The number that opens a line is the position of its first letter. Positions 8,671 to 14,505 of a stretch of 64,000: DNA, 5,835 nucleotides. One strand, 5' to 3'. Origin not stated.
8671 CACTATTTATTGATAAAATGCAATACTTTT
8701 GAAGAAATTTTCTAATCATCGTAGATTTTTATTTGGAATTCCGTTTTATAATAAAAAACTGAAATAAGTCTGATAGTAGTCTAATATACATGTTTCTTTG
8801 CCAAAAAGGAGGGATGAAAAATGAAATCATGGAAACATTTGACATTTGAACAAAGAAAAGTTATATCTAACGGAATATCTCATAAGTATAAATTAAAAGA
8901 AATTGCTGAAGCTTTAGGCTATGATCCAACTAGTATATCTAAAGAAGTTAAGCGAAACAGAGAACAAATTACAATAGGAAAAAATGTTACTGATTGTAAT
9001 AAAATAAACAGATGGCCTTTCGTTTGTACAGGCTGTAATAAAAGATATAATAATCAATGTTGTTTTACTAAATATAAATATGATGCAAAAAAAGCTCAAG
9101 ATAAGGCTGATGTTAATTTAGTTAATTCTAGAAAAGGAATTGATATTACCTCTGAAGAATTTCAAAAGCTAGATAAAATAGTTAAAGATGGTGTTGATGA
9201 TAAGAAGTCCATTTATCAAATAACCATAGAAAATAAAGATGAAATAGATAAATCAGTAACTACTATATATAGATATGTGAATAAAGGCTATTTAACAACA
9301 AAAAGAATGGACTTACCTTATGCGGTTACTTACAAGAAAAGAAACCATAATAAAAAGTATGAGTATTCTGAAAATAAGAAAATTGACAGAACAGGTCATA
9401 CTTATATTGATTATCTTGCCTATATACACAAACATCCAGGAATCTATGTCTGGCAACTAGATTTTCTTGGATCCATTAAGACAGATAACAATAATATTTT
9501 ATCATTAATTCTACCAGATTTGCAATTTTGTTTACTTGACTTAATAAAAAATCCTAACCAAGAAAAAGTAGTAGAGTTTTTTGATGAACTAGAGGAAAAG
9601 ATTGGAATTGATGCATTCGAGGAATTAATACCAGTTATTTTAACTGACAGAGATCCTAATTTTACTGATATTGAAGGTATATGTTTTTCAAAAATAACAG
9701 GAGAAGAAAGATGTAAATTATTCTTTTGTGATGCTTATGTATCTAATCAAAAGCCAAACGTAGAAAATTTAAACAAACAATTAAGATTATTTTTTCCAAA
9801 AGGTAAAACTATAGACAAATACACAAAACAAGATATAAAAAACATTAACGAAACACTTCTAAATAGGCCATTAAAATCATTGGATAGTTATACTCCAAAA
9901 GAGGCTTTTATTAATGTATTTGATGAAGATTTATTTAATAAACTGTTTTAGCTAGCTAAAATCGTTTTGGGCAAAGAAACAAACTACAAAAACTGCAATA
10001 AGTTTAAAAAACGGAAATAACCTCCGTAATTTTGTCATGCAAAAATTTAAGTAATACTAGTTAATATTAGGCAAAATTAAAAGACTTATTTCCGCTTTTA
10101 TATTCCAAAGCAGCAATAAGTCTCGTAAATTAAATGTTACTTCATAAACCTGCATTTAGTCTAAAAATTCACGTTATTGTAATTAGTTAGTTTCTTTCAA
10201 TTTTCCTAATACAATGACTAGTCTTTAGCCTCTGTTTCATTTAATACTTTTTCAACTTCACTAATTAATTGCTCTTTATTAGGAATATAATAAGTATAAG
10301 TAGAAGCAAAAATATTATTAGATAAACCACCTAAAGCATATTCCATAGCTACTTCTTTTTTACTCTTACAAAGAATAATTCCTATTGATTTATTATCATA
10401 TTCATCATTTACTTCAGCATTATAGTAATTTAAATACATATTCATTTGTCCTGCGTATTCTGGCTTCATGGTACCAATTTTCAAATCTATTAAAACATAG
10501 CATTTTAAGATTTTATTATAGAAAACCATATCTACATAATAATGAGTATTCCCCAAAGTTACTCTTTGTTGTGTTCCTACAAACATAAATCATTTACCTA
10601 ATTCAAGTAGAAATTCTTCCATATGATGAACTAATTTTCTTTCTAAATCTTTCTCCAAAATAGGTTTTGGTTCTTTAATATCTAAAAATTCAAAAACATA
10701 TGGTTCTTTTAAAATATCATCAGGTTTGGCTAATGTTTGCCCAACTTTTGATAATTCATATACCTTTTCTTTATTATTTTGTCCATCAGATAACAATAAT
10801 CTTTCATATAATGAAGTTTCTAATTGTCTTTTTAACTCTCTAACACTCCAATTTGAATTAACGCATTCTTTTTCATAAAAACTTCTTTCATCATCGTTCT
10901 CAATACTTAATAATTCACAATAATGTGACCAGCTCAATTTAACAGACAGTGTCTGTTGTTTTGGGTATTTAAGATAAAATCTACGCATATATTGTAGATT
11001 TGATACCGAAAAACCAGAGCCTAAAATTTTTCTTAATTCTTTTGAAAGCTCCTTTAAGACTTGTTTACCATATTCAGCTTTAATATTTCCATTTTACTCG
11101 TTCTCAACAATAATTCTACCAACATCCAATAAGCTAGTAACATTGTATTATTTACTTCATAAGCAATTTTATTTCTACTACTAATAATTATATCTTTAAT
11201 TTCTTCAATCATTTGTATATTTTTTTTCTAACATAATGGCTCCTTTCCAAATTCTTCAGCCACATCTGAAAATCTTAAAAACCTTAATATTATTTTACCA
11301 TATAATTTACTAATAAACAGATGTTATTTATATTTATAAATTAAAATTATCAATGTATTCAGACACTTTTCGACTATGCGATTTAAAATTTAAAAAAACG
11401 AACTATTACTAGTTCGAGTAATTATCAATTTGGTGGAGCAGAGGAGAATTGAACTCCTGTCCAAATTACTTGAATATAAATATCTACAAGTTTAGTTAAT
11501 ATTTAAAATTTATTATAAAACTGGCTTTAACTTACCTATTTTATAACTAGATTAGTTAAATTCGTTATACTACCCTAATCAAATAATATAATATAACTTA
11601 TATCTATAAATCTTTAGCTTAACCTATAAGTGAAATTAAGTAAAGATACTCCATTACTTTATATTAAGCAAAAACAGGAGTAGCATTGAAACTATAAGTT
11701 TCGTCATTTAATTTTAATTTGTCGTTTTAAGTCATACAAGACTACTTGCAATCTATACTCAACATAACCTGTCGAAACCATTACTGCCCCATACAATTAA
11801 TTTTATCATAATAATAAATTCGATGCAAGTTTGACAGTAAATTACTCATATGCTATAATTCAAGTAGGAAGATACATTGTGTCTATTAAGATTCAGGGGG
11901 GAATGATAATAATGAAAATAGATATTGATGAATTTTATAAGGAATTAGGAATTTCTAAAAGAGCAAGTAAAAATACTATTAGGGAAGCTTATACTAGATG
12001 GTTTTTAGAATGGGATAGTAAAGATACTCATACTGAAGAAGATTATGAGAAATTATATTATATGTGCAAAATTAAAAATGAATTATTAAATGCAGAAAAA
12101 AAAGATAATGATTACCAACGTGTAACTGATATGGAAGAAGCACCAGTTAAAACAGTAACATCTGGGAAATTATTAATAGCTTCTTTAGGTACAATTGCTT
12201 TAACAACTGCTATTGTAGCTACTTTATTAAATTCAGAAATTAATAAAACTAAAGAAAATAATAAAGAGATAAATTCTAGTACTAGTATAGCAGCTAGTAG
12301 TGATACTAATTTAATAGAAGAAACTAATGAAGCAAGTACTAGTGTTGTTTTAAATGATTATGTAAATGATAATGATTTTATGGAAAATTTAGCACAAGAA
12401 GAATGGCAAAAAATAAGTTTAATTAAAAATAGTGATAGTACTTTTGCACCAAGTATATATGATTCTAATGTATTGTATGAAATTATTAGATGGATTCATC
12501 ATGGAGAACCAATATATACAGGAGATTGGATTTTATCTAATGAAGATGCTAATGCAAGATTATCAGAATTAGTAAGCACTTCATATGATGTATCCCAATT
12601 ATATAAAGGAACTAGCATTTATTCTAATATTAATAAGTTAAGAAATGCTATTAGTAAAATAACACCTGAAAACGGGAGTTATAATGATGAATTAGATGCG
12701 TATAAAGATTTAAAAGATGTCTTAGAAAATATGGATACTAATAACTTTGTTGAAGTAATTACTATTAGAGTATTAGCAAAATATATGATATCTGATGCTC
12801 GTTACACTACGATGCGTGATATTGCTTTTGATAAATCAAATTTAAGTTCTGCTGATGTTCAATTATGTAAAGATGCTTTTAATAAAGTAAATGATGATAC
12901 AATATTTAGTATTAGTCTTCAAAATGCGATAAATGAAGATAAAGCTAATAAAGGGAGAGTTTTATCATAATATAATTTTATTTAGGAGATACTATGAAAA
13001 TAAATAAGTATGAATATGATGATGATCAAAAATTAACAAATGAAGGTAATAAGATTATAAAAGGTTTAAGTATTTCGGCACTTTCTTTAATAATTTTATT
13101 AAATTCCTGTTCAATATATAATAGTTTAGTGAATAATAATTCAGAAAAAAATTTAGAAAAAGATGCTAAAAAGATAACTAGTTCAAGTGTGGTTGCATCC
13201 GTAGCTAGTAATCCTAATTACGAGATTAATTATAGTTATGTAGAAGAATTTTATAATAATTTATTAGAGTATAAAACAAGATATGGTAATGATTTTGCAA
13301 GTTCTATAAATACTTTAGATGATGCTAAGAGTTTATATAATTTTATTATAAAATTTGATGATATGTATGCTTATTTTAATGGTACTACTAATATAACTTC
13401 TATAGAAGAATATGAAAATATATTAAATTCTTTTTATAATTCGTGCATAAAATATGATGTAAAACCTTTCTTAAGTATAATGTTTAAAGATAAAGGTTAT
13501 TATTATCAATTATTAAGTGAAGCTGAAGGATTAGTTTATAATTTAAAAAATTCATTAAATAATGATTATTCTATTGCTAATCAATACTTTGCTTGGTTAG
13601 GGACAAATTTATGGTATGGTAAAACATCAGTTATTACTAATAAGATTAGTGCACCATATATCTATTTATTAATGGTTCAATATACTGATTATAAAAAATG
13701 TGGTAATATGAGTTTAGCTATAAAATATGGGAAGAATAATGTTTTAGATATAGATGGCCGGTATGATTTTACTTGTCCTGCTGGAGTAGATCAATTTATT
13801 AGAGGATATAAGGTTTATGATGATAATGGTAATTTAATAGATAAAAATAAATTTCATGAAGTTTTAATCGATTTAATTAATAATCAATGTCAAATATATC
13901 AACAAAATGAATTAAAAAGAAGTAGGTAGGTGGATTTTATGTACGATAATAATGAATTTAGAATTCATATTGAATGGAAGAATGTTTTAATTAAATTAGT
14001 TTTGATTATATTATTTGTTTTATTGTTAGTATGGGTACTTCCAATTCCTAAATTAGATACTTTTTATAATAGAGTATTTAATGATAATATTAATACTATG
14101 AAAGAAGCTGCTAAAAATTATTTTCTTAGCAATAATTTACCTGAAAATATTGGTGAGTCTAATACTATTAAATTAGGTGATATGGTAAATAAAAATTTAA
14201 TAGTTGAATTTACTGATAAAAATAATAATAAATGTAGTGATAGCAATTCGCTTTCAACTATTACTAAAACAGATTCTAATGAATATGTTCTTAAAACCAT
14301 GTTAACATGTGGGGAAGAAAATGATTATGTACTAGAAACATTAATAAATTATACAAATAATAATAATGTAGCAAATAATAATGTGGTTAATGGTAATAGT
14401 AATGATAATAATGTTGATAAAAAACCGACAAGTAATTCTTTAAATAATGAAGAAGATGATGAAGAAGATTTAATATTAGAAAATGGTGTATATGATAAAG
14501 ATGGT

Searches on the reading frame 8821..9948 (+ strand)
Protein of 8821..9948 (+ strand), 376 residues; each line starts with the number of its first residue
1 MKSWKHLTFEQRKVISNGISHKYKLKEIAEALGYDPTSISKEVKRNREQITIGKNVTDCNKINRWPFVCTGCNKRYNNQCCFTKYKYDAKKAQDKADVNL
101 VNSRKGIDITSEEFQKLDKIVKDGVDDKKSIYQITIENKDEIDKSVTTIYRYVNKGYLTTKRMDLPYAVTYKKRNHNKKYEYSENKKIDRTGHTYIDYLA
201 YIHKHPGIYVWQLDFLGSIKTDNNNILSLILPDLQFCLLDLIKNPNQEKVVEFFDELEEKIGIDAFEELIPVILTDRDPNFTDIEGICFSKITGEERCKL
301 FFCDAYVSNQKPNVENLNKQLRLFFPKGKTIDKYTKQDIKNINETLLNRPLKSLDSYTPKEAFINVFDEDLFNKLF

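Call 53: search_protein_families(library=pfam, proteins=[window:8821-9948:+], max_evalue=0.01)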
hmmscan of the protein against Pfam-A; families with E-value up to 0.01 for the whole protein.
window:8821-9948:+ (376 aa): 1 family
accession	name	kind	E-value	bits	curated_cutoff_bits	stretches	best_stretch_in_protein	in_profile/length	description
PF13936.12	HTH_38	-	2.8e-13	49.8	27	1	3-46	1-44/44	Helix-turn-helix domain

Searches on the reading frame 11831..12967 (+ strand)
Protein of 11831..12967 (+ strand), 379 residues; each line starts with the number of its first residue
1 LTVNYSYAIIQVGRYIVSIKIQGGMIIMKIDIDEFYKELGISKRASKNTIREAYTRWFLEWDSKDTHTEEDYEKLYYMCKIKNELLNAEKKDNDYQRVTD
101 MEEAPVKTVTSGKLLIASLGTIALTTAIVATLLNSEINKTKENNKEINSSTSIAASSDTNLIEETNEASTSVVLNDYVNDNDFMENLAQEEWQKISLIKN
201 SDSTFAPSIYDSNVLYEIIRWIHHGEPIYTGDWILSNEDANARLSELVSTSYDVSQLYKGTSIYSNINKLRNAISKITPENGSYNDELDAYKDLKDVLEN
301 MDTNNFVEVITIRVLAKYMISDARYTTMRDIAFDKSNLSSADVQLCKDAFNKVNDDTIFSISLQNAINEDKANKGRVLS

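Call 3: search_protein_families(library=pfam, proteins=[window:11831-12967:+], max_evalue=1)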
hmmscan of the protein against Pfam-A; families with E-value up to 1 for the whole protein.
window:11831-12967:+ (379 aa): 2 families
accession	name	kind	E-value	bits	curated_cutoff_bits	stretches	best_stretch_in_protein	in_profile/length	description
PF00226.36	DnaJ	-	0.00069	20.1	27.8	1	34-91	1-59/63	DnaJ domain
PF18536.7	DUF5623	-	0.89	10.2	35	1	33-103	26-94/126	Domain of unknown function (DUF5623)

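Call 4: search_protein_families(library=ncbifam, proteins=[window:11831-12967:+], max_evalue=1)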
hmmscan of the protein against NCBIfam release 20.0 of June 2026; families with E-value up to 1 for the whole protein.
window:11831-12967:+ (379 aa): 8 families
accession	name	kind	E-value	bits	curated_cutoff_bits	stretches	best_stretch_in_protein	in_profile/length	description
TIGR02349.1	DnaJ_bact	equivalog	9.7e-06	25.2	377.2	1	34-153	1-119/354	molecular chaperone DnaJ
NF010872.0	PRK14279.1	equivalog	0.0032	16.6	556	1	34-100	10-76/394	molecular chaperone DnaJ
NF008035.0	PRK10767.1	subfamily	0.0042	16.2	338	1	34-98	5-69/374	molecular chaperone DnaJ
NF010874.0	PRK14281.1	equivalog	0.026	13.6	619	1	34-98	4-68/397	chaperone protein DnaJ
NF010871.0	PRK14278.1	equivalog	0.03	13.2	502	1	34-111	4-76/378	molecular chaperone DnaJ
NF010885.0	PRK14292.1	equivalog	0.14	11.1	585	1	34-102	3-70/371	chaperone protein DnaJ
NF052551.1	EnvBioLpgNMYCTU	equivalog_domain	0.2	11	250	1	116-187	5-73/227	envelope biogenesis lipoprotein LpqN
NF010894.0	PRK14301.1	equivalog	0.25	10.3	548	1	34-98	5-69/373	chaperone protein DnaJ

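Call 19: search_protein_families(library=phrogs, proteins=[window:11831-12967:+], max_evalue=0.1)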
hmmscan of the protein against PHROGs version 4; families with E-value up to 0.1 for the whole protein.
window:11831-12967:+ (379 aa): 3 families
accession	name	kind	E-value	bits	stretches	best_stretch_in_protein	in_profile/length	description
phrog_14336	-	unknown function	0.0013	19.1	1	33-104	4-74/363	-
phrog_2778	-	unknown function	0.0097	16.7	1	31-97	33-97/239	-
phrog_7705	-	unknown function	0.052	14.7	1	58-106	57-109/126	-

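Call 97: search_protein_families(library=padloc, proteins=[window:11903-12967:+], max_evalue=0.01)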
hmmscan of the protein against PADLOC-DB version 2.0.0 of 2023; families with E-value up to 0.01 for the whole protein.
window:11903-12967:+ (355 aa): 0 families

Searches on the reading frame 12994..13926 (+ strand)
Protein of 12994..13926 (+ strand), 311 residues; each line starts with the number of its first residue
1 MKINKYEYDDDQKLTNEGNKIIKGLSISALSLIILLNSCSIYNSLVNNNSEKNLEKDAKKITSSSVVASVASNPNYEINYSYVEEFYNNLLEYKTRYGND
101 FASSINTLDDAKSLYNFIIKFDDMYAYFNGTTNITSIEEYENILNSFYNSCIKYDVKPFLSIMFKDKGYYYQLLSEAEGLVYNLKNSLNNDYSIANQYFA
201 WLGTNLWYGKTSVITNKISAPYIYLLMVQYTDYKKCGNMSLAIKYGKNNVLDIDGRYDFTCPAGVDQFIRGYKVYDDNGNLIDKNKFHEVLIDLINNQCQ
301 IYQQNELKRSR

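Call 3: search_protein_families(library=pfam, proteins=[window:12994-13926:+], max_evalue=1)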
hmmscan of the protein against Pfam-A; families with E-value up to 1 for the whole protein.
window:12994-13926:+ (311 aa): 0 families

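Call 4: search_protein_families(library=ncbifam, proteins=[window:12994-13926:+], max_evalue=1)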
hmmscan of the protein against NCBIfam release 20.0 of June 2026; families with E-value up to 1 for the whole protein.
window:12994-13926:+ (311 aa): 2 families
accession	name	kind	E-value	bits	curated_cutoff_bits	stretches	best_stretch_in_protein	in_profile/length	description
NF033169.1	lipo_LIC10494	subfamily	0.00079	18.8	70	1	26-91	3-67/223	lipoprotein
NF010390.0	PRK13817.1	equivalog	0.31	11.5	236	0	24-63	31-70/119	ribosome-binding factor A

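Call 19: search_protein_families(library=phrogs, proteins=[window:12994-13926:+], max_evalue=0.1)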
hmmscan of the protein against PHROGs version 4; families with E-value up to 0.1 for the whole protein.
window:12994-13926:+ (311 aa): 0 families

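Call 23: find_homologous_proteins(query=window:12994-13926:+, max_evalue=0.001)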
Query window:12994-13926:+ (311 aa): 4 proteins with E <= 0.001 among 1291 candidates.
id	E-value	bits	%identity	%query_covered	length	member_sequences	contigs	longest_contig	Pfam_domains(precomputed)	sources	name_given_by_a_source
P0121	1.2e-196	670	99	100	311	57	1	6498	-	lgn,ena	-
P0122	5.3e-146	504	73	100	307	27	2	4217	-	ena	-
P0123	3.3e-124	433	67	100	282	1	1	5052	-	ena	-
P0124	1.7e-102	361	59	100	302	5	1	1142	-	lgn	-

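Call 73: search_solved_structures(query=A3, max_evalue=10)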
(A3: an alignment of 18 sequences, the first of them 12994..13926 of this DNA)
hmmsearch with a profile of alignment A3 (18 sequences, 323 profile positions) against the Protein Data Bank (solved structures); distinct sequences matched with E-value up to 10: 1.
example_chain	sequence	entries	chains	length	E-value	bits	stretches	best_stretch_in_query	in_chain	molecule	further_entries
6pf2_A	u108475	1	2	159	0.039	16.5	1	80-144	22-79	Myosin, heavy polypeptide 7, cardiac muscle, beta variant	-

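Call 97: search_protein_families(library=padloc, proteins=[window:12994-13926:+], max_evalue=0.01)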
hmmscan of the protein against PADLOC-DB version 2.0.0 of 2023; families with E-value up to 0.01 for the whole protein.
window:12994-13926:+ (311 aa): 0 families

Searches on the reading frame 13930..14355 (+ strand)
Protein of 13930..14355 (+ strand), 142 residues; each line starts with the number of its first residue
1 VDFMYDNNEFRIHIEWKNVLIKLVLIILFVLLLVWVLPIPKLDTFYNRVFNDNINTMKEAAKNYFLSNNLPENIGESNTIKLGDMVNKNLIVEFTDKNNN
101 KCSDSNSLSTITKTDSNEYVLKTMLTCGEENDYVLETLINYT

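Call 48: predict_structure(alignment_id=A2)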
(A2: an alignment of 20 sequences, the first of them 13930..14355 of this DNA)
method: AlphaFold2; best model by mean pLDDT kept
length: 142 residues; sequences in the alignment: 20
mean_pLDDT: 84.8   pTM: 0.64
mean pLDDT of the five models: 84.8, 84.3, 83.9, 82.8, 82.1
residues with pLDDT >= 90: 76; 70-90: 46; 50-70: 9; < 50: 11
segments of 3 or more residues with pLDDT < 50: 1-11
pLDDT, mean of each block of 10 residues (from residue 1): 43 67 89 79 81 94 91 95 93 88 93 94 93 91 60
secondary structure, 60 per line:
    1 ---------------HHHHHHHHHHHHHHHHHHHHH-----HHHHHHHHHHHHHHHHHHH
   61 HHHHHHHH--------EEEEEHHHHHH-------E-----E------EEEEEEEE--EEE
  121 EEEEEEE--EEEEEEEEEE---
elements in order: H16-36 H42-68 E77-81 H82-87 E108-115 E118-127 E130-139

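Call 50: fold_search(model_id=the predicted structure, library=pdb)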
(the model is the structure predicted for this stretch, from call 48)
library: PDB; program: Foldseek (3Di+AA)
matches with E <= 10: 498; with E <= 0.001: 0
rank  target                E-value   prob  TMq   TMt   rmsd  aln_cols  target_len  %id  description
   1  2lme_MODEL_1_A        7.9e-02  0.80  0.31  0.39   7.2       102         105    8  Solid-state NMR structure of the membrane anchor domain of the trimeric autotransporter YadA (released 2012-11-07)
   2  2qkd                  2.2e-01  0.85  0.27  0.11   3.0        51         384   12  Crystal structure of tandem ZPR1 domains (released 2007-08-07)
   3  9kgy_A                3.8e-01  0.47  0.24  0.27   4.8        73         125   12  Crystal structure of a de novo designed monomeric mainly-beta protein B10 (orthorhombic) (released 2025-07-02)
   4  6wnf_A                4.6e-01  0.03  0.12  0.13  12.9        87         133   11  The Crystal Structure of Apo Domain-Swapped Dimer Q108K:K40D:T53A:R58L:Q38F:Q4F:F57H Variant of HCRBPII (released 2020-08-19)
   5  8ova_BU               5.2e-01  0.20  0.22  0.21   7.8        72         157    4  CRYO-EM STRUCTURE OF TRYPANOSOMA BRUCEI PROCYCLIC FORM 80S RIBOSOME : PARENTAL STRAIN (released 2023-11-29)
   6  8fru_T                5.2e-01  0.18  0.23  0.21   7.8        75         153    7  60S subunit of the Giardia lamblia 80S ribosome (released 2024-01-31)
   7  3s6p_A                5.5e-01  0.23  0.19  0.06   8.1        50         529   14  Crystal Structure of Helicoverpa Armigera Stunt Virus (released 2012-05-30)
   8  6e6l                  5.5e-01  0.06  0.13  0.14  13.1        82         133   11  Crystal structure of the holo retinal-bound domain-swapped dimer Q108K:K40L:T51F:Y60A mutant of human cellular retinol b (released 2019-10-16)
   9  7pwg_T                5.9e-01  0.20  0.23  0.21   9.0        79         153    6  Cryo-EM structure of large subunit of Giardia lamblia ribosome at 2.7 A resolution (released 2022-04-20)
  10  5dpq_A                6.6e-01  0.05  0.13  0.14  13.4        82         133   16  Crystal Structure of E72A mutant of domain swapped dimer Human Cellular Retinol Binding Protein (released 2016-09-14)
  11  6on5_A                6.6e-01  0.02  0.12  0.12  13.2        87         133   11  Crystal Structure of the Zn-bound Domain-Swapped Dimer Q108K:T51D:A28C:L36C:F57H Mutant of Human Cellular Retinol Bind (released 2019-10-16)
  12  2q78_B                7.0e-01  0.18  0.26  0.28   8.7        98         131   10  Crystal structure of a thioesterase-like protein (tm0581) from thermotoga maritima msb8 at 2.20 A resolution (released 2007-06-19)
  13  8a98_S                7.0e-01  0.18  0.22  0.21   7.8        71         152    4  CRYO-EM STRUCTURE OF LEISHMANIA MAJOR 80S RIBOSOME : snoRNA MUTANT (released 2023-10-11)
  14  7oht_T                7.5e-01  0.18  0.22  0.26   6.8        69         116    9  Nog1-TAP associated immature ribosomal particles from S. cerevisiae after rpL2 expression shut down, population A (released 2021-11-03)
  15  6qvi_C                8.4e-01  0.38  0.31  0.10   4.9        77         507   17  Crystal structure of competence-associated pilin ComZ from Thermus thermophilus (released 2019-05-29)
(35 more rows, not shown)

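Call 70: search_solved_structures(query=A2, max_evalue=10)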
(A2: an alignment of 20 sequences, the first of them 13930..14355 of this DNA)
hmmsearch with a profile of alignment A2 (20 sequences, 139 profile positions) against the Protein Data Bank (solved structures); distinct sequences matched with E-value up to 10: 2.
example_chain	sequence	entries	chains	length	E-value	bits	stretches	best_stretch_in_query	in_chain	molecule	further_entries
9egp_A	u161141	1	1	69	0.6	13.1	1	16-66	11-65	Geopilin domain 1 protein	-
2m7g_A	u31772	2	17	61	1.7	11.7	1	21-66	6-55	Geopilin domain 1 protein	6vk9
